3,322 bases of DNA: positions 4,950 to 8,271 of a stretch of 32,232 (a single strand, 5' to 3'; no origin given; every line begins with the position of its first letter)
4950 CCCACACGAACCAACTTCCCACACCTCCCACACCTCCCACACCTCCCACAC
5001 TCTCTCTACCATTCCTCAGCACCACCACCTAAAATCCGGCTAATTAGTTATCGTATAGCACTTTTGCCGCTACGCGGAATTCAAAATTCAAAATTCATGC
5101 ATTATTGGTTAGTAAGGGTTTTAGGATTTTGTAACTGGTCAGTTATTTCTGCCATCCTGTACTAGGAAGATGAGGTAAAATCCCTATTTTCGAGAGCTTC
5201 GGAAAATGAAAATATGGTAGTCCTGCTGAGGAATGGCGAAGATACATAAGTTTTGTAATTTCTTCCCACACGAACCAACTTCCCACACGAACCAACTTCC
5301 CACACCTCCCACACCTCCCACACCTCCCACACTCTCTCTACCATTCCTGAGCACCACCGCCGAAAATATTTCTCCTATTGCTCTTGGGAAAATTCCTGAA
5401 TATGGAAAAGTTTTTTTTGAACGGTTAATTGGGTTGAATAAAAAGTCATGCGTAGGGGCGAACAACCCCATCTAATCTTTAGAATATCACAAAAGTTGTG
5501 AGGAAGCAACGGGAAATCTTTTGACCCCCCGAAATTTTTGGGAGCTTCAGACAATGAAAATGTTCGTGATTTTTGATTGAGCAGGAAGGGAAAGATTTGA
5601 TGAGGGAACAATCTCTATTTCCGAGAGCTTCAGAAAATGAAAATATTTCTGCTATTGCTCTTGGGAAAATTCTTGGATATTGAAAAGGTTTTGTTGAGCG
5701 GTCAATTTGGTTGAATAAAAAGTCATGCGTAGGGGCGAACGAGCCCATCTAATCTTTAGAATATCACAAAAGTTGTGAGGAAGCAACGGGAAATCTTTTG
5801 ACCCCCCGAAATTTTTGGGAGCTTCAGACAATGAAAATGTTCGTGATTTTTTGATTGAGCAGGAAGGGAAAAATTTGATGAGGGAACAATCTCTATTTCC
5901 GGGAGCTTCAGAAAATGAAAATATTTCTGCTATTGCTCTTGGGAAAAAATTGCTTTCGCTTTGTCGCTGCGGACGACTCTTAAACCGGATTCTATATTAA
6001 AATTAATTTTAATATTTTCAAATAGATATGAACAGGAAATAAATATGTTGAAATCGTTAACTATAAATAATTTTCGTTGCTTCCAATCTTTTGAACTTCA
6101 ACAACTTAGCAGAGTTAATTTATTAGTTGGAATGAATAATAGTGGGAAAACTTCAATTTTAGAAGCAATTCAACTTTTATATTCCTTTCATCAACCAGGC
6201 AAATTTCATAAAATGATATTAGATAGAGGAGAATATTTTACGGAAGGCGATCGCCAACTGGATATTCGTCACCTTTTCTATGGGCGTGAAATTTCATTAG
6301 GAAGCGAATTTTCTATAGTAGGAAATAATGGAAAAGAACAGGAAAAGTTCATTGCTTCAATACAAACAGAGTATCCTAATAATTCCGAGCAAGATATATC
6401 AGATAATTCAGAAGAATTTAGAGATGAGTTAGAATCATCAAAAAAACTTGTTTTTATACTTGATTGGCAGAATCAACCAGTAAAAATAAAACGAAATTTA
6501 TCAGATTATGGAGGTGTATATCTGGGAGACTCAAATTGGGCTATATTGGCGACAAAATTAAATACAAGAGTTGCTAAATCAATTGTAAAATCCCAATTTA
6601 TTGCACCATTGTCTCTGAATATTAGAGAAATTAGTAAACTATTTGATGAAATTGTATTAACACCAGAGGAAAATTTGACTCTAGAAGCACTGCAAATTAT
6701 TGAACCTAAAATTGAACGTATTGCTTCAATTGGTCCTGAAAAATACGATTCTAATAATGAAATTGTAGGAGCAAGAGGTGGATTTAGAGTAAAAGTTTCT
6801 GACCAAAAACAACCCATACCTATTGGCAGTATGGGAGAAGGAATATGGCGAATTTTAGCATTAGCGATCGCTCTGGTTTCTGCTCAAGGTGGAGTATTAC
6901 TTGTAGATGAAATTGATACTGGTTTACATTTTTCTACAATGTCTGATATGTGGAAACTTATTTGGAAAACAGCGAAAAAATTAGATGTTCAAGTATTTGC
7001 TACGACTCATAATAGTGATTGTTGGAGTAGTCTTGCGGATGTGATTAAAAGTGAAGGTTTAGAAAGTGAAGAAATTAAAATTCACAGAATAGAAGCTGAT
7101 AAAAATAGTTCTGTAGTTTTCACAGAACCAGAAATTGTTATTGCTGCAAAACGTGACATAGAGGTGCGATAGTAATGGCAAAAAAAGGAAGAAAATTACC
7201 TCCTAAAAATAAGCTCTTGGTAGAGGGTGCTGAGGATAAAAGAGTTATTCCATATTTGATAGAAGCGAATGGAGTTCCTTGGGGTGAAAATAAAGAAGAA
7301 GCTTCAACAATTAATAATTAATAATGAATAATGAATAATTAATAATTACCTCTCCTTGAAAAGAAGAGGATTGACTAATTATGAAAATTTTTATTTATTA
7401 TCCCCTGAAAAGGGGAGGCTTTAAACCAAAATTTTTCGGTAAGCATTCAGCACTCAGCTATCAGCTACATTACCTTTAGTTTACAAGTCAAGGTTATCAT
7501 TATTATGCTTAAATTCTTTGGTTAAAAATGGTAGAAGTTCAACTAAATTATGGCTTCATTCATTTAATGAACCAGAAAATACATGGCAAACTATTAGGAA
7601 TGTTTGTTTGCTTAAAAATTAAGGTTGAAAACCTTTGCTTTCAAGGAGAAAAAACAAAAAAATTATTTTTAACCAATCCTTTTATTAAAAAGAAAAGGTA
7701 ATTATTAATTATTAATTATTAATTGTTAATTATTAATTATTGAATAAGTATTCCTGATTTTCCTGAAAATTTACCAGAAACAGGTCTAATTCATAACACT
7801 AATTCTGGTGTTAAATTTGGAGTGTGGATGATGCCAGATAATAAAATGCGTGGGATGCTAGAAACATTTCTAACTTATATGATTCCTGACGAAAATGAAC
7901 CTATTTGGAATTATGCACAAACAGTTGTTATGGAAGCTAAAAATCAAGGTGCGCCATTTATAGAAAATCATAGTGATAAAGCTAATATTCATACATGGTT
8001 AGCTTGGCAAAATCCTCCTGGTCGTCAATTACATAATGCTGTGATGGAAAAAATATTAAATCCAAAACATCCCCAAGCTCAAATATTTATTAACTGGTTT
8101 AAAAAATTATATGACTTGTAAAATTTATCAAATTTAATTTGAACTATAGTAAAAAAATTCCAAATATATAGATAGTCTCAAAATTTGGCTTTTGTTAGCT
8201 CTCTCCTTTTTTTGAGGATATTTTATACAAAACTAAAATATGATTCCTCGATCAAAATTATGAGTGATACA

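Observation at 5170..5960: Tandem array of ~280-bp dimeric units, possibly an array of small transcription units (family 1)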

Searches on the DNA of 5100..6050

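Call 28: search_rna_families(source=window, start=5100, end=6050, threshold=evalue, max_evalue=10)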
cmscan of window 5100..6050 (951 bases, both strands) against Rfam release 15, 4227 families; matches with E-value up to 10: 9.
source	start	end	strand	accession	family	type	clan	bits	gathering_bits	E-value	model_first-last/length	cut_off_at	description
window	5410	5445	-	RF01352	CRISPR-DR43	Gene; CRISPR;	CL00014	19.7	35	2.8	1-29/29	no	CRISPR RNA direct repeat element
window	5627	5679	+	RF00160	snoZ159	Gene; snRNA; snoRNA; CD-box;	CL00065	17.2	39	4.3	1-86/86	no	Small nucleolar RNA Z159/U59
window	5895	6017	+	RF02384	FasX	Gene; sRNA;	-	15.2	100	8.7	1-205/205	no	FasX small RNA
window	5879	5982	+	RF02150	MESTIT1_3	Gene; lncRNA;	-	13.4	60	4.8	1-99/99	no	MEST intronic transcript 1, antisense RNA conserved region 3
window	5889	6024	+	RF00015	U4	Gene; snRNA; splicing;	CL00007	12.1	46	5.3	1-138/138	no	U4 spliceosomal RNA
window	5113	5145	+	RF02129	GNAS-AS1_3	Gene; lncRNA;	-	12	42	7.8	1-38/38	no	GNAS antisense RNA 1 conserved region 3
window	5780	5886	-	RF02706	TeloSII_ncR30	Gene; sRNA;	-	11.5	86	6.1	1-226/226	no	TeloSII non coding RNA 30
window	5503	5608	-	RF02706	TeloSII_ncR30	Gene; sRNA;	-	11.3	86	6.8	1-226/226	no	TeloSII non coding RNA 30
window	5808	5886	+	RF02081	STnc550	Gene; sRNA;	-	10.7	48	6.5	223-304/388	no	Enterobacterial sRNA STnc550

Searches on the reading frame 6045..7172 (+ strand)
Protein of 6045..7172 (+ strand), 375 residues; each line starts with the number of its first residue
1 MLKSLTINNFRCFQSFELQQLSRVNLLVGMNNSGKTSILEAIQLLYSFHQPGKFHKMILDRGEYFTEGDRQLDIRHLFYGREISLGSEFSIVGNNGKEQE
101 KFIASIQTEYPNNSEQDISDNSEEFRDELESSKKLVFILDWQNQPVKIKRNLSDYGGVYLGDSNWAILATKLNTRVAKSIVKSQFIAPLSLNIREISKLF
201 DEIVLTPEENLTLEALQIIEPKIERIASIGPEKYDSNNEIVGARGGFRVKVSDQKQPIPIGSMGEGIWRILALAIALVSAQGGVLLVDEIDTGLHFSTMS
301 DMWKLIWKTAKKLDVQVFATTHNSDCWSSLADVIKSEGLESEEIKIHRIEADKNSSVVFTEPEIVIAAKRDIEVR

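Call 21: search_protein_families(library=pfam, proteins=[window:6045-7172:+], max_evalue=0.001)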
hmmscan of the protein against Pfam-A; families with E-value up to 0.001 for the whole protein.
window:6045-7172:+ (375 aa): 7 families
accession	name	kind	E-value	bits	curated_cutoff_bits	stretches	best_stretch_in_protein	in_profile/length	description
PF13175.12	AAA_15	-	1e-27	98.2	32.1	1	1-325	1-372/374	AAA ATPase domain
PF13304.12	AAA_21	-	5.6e-19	69.7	27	1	24-323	1-299/304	AAA domain, putative AbiEii toxin, Type IV TA system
PF02463.25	SMC_N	-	4.3e-12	46.4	40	1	1-48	1-50/220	RecF/RecN/SMC N terminal domain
PF13476.12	AAA_23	-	1.1e-09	39.7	27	1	4-203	1-166/201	AAA domain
PF13166.12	AAA_13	-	4.5e-08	32.7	36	1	10-131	2-125/713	AAA domain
PF13555.12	AAA_29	-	0.00064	19.9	27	0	2-45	1-45/61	P-loop containing region of AAA domain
PF11398.14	DUF2813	-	0.00093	19.1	21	0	2-49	3-49/372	Protein of unknown function (DUF2813)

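Call 71: find_encoding_contigs(protein=window:6045-7172:+, flank=3000, max_places=4)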
Protein window:6045-7172:+ (375 aa): no gene with exactly this product is on record in the collection.

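Call 73: search_protein_families(library=padloc, proteins=[window:6045-7172:+], max_evalue=0.001)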
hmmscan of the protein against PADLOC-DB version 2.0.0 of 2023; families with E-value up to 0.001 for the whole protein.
window:6045-7172:+ (375 aa): 116 families (the best 25 are shown)
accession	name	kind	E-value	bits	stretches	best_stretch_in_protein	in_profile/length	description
PDLC04611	PDC-M38A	-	9e-91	303.2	1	1-375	1-383/383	-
PDLC02336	AbiLi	-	1.1e-50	171.1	1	1-375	1-340/340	AbiLi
PDLC04608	PDC-M38A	-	3.4e-48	163.2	1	2-356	5-344/367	-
PDLC04607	PDC-M38A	-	2e-39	133.5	2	172-354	521-690/715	-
PDLC04610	PDC-M38A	-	2.9e-34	116.9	1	2-375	6-362/362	-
PDLC02979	AriA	-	1.3e-30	105.5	2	1-138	1-138/373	-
PDLC04609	PDC-M38A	-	1.7e-27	94.6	1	1-350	1-343/371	-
PDLC02980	AriA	-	3.4e-27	94.2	1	24-324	1-300/304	-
PDLC03878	NsnB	-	3.7e-24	84.1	1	1-364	1-318/345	-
PDLC04392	PDC-M07A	-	7.2e-21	72.7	2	253-330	276-354/432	-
PDLC04393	PDC-M07A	-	1.8e-20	71.4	2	254-324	279-350/435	-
PDLC04391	PDC-M07A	-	4.7e-20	70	2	254-325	275-347/412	-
PDLC04168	GajA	-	1.6e-18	64.7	2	2-46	4-48/570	-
PDLC04135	mad3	-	4.4e-18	64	1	1-331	1-331/374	mads_3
PDLC02335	AbiLi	-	7.7e-18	62.6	1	1-328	49-242/326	AbiLi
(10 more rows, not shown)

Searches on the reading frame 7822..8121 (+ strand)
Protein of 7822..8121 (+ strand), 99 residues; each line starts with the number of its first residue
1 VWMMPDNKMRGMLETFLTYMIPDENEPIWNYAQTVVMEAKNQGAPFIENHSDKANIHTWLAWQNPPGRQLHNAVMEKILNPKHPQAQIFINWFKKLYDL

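Call 21: search_protein_families(library=pfam, proteins=[window:7822-8121:+], max_evalue=0.001)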
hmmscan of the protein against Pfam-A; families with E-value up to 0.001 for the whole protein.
window:7822-8121:+ (99 aa): 1 family
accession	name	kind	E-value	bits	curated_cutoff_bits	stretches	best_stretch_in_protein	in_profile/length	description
PF11536.14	DUF3226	-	1.3e-38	133.3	27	1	1-98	111-208/208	Protein of unknown function (DUF3226)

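Call 73: search_protein_families(library=padloc, proteins=[window:7822-8121:+], max_evalue=0.001)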
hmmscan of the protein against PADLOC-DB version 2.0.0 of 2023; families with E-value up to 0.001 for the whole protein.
window:7822-8121:+ (99 aa): 2 families
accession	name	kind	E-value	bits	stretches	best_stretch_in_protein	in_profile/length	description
PDLC04624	PDC-M38B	-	8.7e-45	151.1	1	1-98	121-219/220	-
PDLC04623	PDC-M38B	-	9.8e-26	88.8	1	1-97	124-218/219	-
